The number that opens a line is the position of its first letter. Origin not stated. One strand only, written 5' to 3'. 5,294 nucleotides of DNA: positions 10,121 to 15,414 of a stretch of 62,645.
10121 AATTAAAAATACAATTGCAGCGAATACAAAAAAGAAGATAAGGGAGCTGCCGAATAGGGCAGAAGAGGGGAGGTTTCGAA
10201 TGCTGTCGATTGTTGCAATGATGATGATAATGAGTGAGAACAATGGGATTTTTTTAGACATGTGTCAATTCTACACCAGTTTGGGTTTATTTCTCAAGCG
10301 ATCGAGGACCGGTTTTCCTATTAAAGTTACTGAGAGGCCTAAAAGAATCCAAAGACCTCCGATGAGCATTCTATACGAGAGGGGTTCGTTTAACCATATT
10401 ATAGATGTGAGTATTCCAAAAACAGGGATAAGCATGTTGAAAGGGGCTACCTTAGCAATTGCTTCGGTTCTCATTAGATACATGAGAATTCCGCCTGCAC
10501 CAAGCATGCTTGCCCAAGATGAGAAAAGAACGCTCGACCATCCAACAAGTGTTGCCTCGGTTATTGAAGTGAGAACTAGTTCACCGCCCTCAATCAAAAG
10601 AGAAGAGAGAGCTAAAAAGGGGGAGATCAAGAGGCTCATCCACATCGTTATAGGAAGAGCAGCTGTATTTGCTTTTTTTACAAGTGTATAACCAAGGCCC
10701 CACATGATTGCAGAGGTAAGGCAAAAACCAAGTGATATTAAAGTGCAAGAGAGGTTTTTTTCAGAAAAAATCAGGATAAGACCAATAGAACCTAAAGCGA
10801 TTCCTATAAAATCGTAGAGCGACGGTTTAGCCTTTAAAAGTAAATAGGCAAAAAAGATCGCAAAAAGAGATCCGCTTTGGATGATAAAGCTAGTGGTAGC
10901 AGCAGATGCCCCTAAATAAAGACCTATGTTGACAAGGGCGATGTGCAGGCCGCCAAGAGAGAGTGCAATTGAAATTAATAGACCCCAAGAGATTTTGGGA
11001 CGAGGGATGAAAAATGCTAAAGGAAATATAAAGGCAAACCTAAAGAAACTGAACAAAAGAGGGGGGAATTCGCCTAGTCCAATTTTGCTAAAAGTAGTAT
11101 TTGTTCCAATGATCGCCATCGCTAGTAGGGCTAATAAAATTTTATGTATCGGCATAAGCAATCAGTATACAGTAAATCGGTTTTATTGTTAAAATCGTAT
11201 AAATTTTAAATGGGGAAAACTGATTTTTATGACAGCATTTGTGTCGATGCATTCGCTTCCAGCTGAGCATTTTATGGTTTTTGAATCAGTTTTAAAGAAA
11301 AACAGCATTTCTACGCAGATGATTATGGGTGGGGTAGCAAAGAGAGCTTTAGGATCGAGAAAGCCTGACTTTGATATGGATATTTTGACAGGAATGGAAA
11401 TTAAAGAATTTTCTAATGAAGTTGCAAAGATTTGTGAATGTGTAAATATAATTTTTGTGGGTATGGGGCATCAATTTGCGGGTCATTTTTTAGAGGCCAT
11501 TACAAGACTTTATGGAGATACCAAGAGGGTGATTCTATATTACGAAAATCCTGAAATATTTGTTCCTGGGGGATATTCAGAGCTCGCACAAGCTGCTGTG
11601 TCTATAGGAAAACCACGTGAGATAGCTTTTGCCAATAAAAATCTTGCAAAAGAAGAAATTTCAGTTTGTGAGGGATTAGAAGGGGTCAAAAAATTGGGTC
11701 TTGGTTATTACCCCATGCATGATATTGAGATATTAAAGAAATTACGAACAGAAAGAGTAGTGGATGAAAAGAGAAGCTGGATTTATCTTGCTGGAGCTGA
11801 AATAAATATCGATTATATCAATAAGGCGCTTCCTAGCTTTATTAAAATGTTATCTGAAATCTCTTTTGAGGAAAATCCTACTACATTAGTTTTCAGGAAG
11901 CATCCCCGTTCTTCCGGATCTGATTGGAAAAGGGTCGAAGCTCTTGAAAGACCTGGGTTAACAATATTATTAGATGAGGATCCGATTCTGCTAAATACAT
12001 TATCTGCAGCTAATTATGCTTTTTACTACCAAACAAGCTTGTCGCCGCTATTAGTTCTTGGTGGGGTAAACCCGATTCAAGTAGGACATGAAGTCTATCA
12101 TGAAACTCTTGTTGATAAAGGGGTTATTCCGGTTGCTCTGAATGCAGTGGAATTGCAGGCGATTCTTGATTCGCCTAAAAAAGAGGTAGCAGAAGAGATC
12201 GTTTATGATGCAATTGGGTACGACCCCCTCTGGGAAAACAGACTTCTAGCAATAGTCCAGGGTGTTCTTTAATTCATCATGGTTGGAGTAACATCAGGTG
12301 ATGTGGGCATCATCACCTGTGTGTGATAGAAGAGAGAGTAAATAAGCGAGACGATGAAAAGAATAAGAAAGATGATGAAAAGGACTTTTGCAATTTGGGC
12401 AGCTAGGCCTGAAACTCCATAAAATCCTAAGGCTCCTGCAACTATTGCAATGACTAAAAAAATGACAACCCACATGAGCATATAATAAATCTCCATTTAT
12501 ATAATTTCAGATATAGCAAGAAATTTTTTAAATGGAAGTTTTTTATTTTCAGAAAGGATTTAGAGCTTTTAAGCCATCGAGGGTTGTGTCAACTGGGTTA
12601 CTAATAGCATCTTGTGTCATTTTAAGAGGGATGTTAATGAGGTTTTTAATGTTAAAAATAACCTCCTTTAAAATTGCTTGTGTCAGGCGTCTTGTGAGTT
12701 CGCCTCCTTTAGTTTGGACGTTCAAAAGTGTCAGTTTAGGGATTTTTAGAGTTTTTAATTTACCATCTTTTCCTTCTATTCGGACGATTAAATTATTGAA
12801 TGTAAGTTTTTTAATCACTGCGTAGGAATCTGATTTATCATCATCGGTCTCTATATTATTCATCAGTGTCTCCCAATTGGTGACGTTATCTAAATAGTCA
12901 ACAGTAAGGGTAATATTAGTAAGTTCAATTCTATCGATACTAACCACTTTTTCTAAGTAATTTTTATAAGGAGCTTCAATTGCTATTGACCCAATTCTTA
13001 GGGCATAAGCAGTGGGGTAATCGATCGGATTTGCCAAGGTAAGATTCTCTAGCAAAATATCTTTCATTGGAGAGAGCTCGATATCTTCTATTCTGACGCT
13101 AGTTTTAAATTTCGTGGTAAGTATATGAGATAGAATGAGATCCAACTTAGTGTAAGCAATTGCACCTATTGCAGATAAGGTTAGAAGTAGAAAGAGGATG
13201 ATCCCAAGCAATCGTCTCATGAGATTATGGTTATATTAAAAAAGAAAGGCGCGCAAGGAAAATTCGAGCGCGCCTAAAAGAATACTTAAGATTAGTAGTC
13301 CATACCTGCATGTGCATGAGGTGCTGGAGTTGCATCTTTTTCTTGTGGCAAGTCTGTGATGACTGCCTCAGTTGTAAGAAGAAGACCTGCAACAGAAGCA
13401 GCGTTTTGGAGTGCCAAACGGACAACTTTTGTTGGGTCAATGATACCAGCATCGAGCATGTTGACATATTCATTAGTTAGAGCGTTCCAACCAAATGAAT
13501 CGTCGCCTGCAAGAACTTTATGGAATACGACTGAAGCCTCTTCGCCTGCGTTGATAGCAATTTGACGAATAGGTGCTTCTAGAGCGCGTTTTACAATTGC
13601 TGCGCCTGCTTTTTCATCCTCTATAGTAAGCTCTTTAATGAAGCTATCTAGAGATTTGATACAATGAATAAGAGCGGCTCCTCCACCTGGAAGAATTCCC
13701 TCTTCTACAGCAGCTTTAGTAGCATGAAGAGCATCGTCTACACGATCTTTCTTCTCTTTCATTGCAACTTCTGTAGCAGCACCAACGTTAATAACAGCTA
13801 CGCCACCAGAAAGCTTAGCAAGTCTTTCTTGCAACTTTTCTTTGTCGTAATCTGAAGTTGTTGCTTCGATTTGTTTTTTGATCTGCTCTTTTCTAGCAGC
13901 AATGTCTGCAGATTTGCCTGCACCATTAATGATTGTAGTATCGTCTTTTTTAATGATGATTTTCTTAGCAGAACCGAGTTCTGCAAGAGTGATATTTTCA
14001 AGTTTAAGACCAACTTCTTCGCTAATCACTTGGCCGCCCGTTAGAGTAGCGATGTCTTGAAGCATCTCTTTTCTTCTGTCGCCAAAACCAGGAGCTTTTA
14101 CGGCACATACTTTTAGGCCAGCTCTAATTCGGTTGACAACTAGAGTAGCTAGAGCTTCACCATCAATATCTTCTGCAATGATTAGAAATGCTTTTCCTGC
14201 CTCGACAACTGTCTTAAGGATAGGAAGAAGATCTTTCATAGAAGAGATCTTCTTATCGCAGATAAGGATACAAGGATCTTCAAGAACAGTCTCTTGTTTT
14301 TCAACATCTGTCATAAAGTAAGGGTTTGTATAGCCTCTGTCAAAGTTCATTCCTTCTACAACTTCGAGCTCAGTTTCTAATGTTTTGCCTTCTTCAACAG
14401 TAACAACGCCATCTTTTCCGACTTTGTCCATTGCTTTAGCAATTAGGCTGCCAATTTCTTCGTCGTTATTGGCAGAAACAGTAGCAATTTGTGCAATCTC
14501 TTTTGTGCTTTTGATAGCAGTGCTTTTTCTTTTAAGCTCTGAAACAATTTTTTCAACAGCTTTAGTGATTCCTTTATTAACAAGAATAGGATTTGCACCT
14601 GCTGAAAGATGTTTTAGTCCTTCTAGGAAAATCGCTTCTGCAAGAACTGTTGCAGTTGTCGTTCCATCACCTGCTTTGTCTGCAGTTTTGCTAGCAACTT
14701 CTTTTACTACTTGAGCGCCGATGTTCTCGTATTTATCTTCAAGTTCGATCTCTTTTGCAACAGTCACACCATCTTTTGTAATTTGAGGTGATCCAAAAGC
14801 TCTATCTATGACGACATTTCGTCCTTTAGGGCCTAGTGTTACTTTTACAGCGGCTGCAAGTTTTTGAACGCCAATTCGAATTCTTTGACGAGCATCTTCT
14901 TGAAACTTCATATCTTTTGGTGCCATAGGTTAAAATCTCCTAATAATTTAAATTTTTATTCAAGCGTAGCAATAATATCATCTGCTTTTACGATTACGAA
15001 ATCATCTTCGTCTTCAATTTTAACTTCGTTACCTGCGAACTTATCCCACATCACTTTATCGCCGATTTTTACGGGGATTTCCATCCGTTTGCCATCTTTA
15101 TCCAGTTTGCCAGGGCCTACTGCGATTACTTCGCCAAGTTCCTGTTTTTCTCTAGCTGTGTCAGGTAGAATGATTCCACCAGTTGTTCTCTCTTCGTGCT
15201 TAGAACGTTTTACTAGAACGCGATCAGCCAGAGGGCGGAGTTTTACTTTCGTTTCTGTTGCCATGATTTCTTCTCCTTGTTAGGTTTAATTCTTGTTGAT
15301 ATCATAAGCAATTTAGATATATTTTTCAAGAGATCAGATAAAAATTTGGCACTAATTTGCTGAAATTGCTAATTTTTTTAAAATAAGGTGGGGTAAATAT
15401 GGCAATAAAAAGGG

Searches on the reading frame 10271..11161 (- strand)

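Call 28: search_protein_families(library=pfam, proteins=[window:10271-11161:-], max_evalue=0.00001)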
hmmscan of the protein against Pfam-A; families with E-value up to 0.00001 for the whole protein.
window:10271-11161:- (296 aa): 1 family
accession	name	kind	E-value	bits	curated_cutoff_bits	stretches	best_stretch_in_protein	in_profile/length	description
PF00892.27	EamA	-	5.2e-25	88.7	28.2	2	8-132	4-134/135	EamA-like transporter family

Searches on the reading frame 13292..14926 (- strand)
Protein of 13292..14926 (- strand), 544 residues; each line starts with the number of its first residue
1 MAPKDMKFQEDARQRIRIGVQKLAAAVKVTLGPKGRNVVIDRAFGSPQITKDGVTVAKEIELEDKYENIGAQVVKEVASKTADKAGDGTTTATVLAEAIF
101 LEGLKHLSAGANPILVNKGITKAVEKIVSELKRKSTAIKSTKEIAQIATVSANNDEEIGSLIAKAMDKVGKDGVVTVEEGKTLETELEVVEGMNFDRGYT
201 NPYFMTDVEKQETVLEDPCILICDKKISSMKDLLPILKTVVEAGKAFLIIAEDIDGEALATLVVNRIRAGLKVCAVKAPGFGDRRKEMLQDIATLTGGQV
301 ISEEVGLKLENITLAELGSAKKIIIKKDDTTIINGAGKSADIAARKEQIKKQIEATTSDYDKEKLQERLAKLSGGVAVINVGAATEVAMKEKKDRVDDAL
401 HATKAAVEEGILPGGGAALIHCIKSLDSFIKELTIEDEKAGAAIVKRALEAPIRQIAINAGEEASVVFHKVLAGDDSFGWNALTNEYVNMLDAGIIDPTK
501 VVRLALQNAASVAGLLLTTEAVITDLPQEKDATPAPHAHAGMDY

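Call 29: search_protein_families(library=pfam, proteins=[window:13292-14926:-], max_evalue=0.00001)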
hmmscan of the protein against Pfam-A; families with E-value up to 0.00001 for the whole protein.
window:13292-14926:- (544 aa): 1 family
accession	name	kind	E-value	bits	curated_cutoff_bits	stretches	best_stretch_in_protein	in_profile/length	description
PF00118.29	Cpn60_TCP1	-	5.1e-78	263.4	34.3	1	23-525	1-488/490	TCP-1/cpn60 chaperonin family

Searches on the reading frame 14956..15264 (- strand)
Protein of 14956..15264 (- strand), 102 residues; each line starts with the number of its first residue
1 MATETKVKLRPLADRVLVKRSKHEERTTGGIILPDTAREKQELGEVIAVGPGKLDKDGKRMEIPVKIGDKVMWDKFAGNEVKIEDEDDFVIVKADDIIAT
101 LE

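Call 29: search_protein_families(library=pfam, proteins=[window:14956-15264:-], max_evalue=0.00001)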
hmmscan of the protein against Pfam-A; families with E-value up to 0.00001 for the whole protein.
window:14956-15264:- (102 aa): 1 family
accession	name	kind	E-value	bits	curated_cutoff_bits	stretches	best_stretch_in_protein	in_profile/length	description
PF00166.26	Cpn10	-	1.3e-32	112.1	21.1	1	8-100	1-92/93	Chaperonin 10 Kd subunit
